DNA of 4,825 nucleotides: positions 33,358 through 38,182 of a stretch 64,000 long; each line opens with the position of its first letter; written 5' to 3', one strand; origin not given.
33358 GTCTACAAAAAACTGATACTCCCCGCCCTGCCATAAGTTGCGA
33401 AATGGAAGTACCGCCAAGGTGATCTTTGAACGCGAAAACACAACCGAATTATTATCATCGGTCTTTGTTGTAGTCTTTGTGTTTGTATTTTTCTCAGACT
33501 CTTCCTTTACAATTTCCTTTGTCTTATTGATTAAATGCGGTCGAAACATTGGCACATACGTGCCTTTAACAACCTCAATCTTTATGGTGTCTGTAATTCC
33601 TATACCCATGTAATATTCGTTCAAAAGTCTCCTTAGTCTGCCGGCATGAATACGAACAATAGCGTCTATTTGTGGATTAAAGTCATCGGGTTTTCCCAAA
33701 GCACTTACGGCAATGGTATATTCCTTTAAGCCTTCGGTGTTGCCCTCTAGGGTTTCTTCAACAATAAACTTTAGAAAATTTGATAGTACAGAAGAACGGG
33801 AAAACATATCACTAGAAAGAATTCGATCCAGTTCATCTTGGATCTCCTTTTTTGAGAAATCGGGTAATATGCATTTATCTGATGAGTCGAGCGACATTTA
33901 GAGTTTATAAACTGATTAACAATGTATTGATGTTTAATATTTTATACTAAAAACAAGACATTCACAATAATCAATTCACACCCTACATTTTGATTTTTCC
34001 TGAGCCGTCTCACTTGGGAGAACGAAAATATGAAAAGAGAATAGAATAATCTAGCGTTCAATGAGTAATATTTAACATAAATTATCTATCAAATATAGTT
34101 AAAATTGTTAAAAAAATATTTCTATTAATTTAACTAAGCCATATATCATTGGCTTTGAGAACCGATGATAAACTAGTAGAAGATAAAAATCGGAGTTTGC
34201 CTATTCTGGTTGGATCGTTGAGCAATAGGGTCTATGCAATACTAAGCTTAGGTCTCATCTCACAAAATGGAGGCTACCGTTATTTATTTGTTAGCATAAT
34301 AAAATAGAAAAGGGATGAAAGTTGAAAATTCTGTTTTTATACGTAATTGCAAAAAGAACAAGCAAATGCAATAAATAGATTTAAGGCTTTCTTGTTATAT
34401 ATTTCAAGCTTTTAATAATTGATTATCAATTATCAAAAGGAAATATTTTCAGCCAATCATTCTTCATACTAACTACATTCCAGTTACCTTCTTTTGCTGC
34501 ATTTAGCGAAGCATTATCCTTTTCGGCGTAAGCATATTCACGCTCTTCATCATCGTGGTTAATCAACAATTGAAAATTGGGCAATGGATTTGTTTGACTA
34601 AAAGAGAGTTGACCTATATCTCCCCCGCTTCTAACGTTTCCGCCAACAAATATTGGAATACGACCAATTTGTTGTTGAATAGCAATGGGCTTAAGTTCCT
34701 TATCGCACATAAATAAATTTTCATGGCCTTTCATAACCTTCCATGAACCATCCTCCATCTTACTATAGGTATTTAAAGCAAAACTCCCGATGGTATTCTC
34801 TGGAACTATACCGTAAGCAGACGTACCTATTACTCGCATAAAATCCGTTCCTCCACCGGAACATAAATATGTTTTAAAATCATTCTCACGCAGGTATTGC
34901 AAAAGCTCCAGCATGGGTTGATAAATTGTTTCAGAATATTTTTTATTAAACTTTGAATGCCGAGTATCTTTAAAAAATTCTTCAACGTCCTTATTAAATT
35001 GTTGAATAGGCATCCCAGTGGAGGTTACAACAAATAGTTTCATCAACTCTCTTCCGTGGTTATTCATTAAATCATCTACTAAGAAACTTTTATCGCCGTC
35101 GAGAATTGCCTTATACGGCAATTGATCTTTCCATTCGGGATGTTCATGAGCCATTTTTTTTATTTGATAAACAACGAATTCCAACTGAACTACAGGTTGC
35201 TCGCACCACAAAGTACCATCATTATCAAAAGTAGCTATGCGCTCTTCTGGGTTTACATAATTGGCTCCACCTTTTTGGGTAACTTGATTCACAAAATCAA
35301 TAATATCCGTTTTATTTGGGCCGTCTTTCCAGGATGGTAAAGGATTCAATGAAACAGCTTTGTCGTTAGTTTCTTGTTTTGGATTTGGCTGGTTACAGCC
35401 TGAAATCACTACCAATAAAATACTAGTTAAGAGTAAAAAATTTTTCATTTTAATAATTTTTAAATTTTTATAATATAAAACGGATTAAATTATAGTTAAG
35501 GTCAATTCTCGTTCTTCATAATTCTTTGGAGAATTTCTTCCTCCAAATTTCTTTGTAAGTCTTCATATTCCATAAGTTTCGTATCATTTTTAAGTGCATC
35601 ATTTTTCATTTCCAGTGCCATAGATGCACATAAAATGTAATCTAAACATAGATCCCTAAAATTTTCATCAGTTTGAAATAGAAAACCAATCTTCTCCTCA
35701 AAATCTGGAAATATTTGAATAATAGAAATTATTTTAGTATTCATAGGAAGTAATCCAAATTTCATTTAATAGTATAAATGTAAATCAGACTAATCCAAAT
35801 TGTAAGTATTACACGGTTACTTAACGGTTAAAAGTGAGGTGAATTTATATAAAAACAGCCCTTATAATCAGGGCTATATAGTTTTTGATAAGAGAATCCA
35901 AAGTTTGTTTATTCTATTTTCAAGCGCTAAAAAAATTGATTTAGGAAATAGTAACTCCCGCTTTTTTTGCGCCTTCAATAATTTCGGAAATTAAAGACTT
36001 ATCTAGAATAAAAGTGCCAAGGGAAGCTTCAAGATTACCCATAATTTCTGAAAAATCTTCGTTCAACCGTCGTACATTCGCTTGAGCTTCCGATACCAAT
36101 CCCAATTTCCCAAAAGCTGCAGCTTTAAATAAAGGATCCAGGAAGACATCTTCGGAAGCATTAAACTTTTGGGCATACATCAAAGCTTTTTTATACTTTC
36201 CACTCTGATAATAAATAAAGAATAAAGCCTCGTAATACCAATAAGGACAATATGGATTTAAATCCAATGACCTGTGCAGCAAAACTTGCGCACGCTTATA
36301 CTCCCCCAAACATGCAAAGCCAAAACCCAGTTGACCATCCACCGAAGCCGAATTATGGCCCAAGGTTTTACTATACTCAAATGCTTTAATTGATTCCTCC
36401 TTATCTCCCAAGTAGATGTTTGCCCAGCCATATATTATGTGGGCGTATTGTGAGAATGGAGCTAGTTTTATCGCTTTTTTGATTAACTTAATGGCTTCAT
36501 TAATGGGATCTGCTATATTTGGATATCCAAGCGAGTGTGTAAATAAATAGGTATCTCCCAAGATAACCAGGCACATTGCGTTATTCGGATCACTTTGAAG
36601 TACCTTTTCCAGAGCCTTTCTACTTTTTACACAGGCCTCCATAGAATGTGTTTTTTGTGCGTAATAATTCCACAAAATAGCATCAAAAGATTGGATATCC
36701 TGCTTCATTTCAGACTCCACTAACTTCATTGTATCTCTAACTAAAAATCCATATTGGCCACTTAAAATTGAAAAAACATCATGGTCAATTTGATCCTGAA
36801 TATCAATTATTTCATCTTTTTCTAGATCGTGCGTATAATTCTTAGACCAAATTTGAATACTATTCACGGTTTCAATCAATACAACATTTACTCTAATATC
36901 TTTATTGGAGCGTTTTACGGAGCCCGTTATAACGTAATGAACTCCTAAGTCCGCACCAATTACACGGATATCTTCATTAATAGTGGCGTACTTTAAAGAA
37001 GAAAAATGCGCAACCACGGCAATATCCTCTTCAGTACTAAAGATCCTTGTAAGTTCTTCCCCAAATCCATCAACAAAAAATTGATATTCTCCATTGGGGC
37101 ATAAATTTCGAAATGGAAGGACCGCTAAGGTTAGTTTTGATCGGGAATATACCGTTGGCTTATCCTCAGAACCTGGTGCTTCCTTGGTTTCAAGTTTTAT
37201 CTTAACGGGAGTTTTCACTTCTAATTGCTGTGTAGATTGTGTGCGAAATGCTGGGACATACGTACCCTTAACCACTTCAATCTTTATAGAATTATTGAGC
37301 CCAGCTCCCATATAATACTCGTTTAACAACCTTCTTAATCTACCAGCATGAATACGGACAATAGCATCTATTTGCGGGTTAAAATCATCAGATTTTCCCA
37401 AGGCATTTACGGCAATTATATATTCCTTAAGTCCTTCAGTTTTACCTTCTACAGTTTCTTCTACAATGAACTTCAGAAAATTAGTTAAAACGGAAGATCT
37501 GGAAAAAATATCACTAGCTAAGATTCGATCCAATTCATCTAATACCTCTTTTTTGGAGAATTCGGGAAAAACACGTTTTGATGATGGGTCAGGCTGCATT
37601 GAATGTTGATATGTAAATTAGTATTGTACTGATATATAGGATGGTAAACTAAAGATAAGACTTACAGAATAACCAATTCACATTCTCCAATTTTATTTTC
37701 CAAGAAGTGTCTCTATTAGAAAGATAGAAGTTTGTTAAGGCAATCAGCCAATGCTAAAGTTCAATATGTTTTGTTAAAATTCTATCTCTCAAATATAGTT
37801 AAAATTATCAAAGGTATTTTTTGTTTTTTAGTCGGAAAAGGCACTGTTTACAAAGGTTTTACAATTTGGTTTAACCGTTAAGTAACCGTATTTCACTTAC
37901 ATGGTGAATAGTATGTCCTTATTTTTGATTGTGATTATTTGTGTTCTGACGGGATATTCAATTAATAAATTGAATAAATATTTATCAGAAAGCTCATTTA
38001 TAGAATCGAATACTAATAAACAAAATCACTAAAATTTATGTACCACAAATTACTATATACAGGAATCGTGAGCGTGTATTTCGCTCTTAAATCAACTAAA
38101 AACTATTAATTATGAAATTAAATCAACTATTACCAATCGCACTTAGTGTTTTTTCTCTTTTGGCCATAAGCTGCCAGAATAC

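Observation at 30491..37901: Four copies of a 32-36 bp box (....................-R-T-W-W-Y-ACTTACA) with an 11-bp-phased direct repeat, each heading a transcription unit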

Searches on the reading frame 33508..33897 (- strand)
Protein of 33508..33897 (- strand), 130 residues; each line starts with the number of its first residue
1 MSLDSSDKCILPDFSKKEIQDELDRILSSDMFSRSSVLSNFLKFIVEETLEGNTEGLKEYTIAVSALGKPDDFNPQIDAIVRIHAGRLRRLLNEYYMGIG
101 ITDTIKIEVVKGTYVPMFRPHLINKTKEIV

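Call 36: find_homologous_proteins(query=window:33508-33897:-, max_evalue=0.001)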
Query window:33508-33897:- (130 aa): 89 proteins with E <= 0.001 among 99 candidates.
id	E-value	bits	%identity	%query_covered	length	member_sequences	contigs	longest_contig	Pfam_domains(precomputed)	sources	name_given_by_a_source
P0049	1.8e-56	207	79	95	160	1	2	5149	-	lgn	-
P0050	1.8e-50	188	73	97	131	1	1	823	-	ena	-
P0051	1.8e-49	185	74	94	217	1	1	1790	-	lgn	-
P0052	2.1e-44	169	71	86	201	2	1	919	-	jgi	-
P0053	4.3e-44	168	73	85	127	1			-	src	-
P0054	5.8e-42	161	62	98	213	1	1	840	-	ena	-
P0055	4.6e-41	158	99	59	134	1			-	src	-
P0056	1.4e-38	150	65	85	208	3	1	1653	-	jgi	jgi:hypothetical protein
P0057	2.5e-38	149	78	73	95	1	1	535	-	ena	-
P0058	2.2e-37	146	69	83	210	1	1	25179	-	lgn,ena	-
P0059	1.6e-36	143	63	91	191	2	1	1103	-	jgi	jgi:hypothetical protein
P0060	4.6e-35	138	70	77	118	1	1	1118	-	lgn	-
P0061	2.2e-34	136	58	82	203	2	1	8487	-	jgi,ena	jgi:hypothetical protein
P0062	9.6e-33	131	70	74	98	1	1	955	-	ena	-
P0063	6.1e-32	128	67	76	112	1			-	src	-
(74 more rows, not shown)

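Call 38: search_solved_structures(query=A3, max_evalue=10, show_alignments=3)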
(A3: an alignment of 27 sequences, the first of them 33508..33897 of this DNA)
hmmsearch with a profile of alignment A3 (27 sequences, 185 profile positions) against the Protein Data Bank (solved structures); distinct sequences matched with E-value up to 10: 1.
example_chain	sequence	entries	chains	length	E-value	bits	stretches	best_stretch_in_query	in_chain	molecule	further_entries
4ns4_A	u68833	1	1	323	0.17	14.7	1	17-63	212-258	Alpha/beta hydrolase fold protein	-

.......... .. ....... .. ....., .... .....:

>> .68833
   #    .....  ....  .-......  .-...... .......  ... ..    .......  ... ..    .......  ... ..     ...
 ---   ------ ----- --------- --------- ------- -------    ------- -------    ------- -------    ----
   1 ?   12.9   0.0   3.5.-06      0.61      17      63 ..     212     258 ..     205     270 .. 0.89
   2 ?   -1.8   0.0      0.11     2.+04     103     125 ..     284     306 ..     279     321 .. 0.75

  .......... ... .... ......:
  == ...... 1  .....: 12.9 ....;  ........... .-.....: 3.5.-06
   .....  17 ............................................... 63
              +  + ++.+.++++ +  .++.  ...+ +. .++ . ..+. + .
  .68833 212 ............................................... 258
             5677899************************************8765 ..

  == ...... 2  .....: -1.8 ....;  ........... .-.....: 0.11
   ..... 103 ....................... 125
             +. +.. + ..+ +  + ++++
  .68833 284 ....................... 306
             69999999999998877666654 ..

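Call 46: predict_structure(alignment_id=A3)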
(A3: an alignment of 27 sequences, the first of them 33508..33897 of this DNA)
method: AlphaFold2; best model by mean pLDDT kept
length: 130 residues; sequences in the alignment: 27
mean_pLDDT: 85.3   pTM: 0.78
mean pLDDT of the five models: 85.3, 83.8, 82.9, 81.7, 80.7
residues with pLDDT >= 90: 97; 70-90: 12; 50-70: 4; < 50: 17
segments of 3 or more residues with pLDDT < 50: 1-11, 125-130
pLDDT, mean of each block of 10 residues (from residue 1): 40 80 95 93 96 92 94 93 96 94 92 92 53
secondary structure, 60 per line:
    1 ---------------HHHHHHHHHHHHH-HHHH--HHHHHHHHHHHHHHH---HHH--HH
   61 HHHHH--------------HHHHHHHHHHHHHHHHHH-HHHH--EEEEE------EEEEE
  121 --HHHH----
elements in order: H16-28 H30-33 H36-50 H59-65 H80-97 H99-102 E105-109 E116-120 H123-126

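Call 49: fold_search(model_id=the predicted structure, library=pdb)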
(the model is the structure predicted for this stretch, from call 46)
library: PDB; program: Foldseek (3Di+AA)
matches with E <= 10: 55; with E <= 0.001: 0
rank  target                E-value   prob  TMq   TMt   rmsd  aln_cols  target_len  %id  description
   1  4i98_B                9.1e-01  0.25  0.33  0.28   5.7        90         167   16  Crystal structure of the complex between ScpA(residues 1-160)-ScpB(residues 1-183) (released 2013-01-30)
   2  1t6s_A                1.1e+00  0.23  0.34  0.28   8.4       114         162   13  Crystal structure of a conserved hypothetical protein from Chlorobium tepidum (released 2004-12-07)
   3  5u8j_A                2.0e+00  0.10  0.26  0.22   6.8        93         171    8  Crystal structure of a protein of unknown function ECL_02571 involved in membrane biogenesis from Enterobacter cloacae (released 2017-01-18)
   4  7qiw_W                2.3e+00  0.15  0.21  0.26   3.6        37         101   16  Specific features and methylation sites of a plant ribosome. 60S ribosomal subunit. (released 2022-07-13)
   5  8s0c_A                2.5e+00  0.08  0.28  0.31  10.2       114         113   13  H. sapiens ORC1-5 bound to double stranded DNA as part of the MCM-ORC complex (released 2024-10-02)
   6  7jk6_A                2.6e+00  0.08  0.30  0.14   9.1       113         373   16  Structure of Drosophila ORC in the active conformation (released 2020-09-09)
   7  9y49_CU               2.8e+00  0.14  0.20  0.23   3.4        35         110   17  Structure of tuco-tuco ribosome with P/E tRNA and eEF2 (rotated) (released 2026-02-18)
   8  5vyv_A                2.8e+00  0.08  0.26  0.22   7.6        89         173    8  Crystal structure of a protein of unknown function YceH/ECK1052 involved in membrane biogenesis from Escherichia coli (released 2017-06-07)
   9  6vyd_B                2.8e+00  0.04  0.20  0.11  10.4        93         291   13  Terpenoid Cyclase FgGS in Complex with Mg, Inorganic Pyrophosphate, and Benzyltriethylammonium cation (released 2020-07-08)
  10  4xgc_A                3.1e+00  0.08  0.29  0.16   8.2       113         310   16  Crystal structure of the eukaryotic origin recognition complex (released 2015-04-01)
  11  9y4g_CU               3.3e+00  0.12  0.20  0.24   3.5        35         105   17  Structure of tuco-tuco ribosome (rotated, tRNAs, and mRNA) (released 2026-02-18)
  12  7uiy_B                3.3e+00  0.04  0.22  0.07  19.6       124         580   14  ClpAP complex bound to ClpS N-terminal extension, class IIIa (released 2022-10-26)
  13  4v6x_CU               3.7e+00  0.12  0.21  0.24   3.4        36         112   17  Structure of the human 80S ribosome (released 2014-07-09)
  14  7jgr_A                3.7e+00  0.07  0.30  0.13   8.8       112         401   16  Structure of Drosophila ORC bound to DNA (84 bp) and Cdc6 (released 2020-09-09)
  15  3crx_A                3.7e+00  0.05  0.21  0.12   7.7        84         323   18  CRE RECOMBINASE/DNA COMPLEX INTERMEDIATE I (released 1999-12-14)
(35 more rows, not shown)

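Call 50: search_protein_families(library=pfam, alignment_id=A3, max_evalue=10)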
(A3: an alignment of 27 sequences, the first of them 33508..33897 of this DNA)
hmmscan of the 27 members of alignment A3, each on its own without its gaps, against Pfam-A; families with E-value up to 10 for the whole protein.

A. member 1, window:33508-33897:- (130 aa): 0 families

B. families by the number of members that match (of 27 scanned): 5 families
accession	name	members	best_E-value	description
PF12916.12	DUF3834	1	0.042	Protein of unknown function (DUF3834)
PF06023.18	Csa1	1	0.13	CRISPR-associated exonuclease Csa1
PF21117.3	MRB1590_C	1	0.2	MRB1590 C-terminal domain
PF07499.19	RuvA_C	1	0.25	RuvA, C-terminal domain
PF17280.7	DUF5345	1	0.57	Family of unknown function (DUF5345)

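Call 88: search_protein_representatives(alignment_id=A3)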
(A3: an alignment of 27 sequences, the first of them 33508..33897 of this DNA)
Query: 27 sequences, 185 profile positions. Proteins with E-value up to 0.001 (for the whole library): 21973; up to 1e-10: 18665; up to 1e-30: 6161. The best 150 are listed.
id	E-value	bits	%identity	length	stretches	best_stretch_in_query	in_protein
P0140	1.3e-88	311.8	-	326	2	9-122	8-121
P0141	1.3e-80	285.7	-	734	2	12-183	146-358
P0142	4.7e-73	261.1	-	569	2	11-128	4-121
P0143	2.1e-66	239.4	-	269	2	13-117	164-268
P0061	1.4e-64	233.4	-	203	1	4-184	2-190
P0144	4.6e-64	231.8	-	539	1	4-185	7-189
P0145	1.3e-63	230.3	-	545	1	7-184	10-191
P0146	1.4e-63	230.2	-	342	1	4-185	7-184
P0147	3.5e-62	225.6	-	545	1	6-184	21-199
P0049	1.8e-61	223.3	-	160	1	3-157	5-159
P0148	3.9e-60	219.0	-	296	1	8-185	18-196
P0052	2.3e-59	216.4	-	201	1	6-163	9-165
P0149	1.3e-58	214.0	-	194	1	11-184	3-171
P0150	4.9e-58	212.1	-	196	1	6-184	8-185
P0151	5.6e-57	208.7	-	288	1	11-184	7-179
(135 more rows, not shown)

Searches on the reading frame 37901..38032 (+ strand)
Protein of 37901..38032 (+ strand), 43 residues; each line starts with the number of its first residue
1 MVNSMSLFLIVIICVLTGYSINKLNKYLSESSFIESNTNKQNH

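Call 8: search_protein_families(library=pfam, proteins=[window:37901-38032:+], max_evalue=0.1)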
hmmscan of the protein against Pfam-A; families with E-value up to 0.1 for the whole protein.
window:37901-38032:+ (43 aa): 1 family
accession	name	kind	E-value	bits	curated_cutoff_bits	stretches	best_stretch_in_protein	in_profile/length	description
PF19868.4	DUF6341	-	0.064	13.3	26.4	1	3-30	12-39/50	Family of unknown function (DUF6341)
